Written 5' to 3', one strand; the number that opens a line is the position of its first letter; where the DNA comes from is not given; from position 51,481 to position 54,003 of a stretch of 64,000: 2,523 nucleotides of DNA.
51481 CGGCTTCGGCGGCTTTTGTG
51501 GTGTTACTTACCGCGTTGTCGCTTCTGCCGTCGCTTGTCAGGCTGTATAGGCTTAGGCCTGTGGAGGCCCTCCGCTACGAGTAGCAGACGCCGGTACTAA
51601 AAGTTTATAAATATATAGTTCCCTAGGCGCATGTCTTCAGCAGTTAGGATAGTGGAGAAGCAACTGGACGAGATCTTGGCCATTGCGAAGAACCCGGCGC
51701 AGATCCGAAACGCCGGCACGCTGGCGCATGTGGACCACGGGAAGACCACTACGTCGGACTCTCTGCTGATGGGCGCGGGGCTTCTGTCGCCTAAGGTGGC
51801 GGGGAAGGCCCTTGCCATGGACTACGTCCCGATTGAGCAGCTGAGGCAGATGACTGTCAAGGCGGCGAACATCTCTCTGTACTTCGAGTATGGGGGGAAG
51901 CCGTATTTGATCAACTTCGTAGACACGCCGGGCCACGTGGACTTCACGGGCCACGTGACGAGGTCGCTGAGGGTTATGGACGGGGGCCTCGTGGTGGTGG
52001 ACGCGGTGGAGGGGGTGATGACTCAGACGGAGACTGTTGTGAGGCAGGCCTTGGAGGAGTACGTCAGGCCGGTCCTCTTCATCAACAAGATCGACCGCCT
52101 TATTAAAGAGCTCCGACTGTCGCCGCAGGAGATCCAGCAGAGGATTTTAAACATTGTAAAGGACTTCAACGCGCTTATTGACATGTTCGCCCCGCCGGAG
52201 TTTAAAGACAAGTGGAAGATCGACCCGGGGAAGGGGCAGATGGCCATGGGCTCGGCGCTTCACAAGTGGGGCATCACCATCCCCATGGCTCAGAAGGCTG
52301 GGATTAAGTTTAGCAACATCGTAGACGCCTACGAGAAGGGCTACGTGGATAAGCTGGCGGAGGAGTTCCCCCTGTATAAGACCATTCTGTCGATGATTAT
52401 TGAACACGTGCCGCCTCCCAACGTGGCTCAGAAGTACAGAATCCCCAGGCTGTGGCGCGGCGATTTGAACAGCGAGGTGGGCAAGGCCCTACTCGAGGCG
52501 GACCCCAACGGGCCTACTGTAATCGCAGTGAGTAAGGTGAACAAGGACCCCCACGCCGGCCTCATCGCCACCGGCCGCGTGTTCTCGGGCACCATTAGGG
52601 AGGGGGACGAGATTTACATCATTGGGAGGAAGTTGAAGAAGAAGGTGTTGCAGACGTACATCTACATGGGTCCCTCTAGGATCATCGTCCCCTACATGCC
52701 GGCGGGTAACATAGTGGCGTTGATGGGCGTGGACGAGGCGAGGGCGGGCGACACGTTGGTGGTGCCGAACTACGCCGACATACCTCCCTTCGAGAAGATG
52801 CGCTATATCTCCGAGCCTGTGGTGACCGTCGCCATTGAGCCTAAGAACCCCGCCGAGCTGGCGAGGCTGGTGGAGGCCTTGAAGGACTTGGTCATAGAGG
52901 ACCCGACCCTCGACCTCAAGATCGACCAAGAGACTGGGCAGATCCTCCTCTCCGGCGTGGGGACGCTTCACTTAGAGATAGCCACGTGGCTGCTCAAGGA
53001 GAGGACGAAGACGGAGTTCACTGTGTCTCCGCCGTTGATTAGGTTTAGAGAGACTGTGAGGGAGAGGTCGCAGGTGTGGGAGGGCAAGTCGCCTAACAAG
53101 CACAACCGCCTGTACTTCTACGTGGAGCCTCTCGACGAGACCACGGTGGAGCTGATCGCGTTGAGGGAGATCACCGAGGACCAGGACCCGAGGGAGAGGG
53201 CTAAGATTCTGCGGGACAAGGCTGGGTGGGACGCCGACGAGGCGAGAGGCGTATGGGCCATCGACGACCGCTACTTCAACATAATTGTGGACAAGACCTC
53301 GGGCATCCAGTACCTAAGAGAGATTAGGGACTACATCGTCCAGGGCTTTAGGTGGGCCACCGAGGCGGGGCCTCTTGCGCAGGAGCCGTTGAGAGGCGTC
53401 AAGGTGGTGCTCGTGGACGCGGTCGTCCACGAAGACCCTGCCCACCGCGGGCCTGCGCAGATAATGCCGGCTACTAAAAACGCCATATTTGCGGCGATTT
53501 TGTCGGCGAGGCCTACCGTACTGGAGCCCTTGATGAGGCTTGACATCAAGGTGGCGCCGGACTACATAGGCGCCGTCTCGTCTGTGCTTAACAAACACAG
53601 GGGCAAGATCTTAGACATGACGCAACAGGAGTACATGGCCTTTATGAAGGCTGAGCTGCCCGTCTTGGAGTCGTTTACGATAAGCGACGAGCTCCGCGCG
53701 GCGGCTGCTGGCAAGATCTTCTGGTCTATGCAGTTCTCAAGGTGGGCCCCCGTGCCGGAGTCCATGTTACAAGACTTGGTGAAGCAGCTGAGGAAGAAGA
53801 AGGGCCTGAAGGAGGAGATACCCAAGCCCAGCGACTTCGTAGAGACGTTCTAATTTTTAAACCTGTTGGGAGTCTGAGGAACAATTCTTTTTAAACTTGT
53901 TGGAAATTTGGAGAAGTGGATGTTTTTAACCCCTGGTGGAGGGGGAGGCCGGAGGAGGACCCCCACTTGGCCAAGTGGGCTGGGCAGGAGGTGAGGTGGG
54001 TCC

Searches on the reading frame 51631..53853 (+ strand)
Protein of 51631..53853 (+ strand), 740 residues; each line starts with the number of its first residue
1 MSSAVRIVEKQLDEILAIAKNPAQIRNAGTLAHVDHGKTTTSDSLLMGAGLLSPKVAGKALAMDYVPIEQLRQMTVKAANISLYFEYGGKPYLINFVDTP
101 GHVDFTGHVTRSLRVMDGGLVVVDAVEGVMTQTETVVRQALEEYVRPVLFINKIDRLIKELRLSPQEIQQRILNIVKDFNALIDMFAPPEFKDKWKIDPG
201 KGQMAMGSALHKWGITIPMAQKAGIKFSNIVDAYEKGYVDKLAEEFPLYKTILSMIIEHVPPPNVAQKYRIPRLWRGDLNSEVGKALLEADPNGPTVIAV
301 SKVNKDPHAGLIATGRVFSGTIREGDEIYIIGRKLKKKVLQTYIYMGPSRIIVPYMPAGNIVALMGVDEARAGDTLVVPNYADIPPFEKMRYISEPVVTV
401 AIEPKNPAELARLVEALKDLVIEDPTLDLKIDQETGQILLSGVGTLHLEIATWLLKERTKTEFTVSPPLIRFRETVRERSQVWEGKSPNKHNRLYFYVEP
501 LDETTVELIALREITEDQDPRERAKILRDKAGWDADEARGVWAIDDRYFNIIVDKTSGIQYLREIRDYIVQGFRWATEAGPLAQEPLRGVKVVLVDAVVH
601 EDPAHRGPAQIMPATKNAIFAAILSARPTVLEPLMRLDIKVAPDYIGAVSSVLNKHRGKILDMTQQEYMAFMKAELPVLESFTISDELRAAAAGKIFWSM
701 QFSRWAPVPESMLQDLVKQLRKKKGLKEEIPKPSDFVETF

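Call 48: search_protein_families(library=pfam, proteins=[window:51631-53853:+], max_evalue=0.0001)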
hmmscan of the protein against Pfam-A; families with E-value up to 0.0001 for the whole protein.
window:51631-53853:+ (740 aa): 6 families
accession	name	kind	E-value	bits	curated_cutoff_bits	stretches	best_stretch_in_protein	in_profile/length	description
PF00009.33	GTP_EFTU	-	5e-50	170.1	26.5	1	24-262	2-188/188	Elongation factor Tu GTP binding domain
PF03764.24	EFG_IV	-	2.3e-28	98.8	24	1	517-626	10-120/121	Elongation factor G, domain IV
PF14492.12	EFG_III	-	1.8e-23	82.8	27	1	393-466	1-74/75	Elongation Factor G, domain III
PF00679.30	EFG_C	-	7.8e-21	74.4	27.9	1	630-715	2-88/89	Elongation factor G C-terminus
PF03144.31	GTP_EFTU_D2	-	2.1e-16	60.6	30.3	1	310-376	1-72/73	Elongation factor Tu domain 2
PF22042.2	EF-G_D2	-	6.1e-13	49.1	27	1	299-378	5-83/84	Elongation factor G domain 2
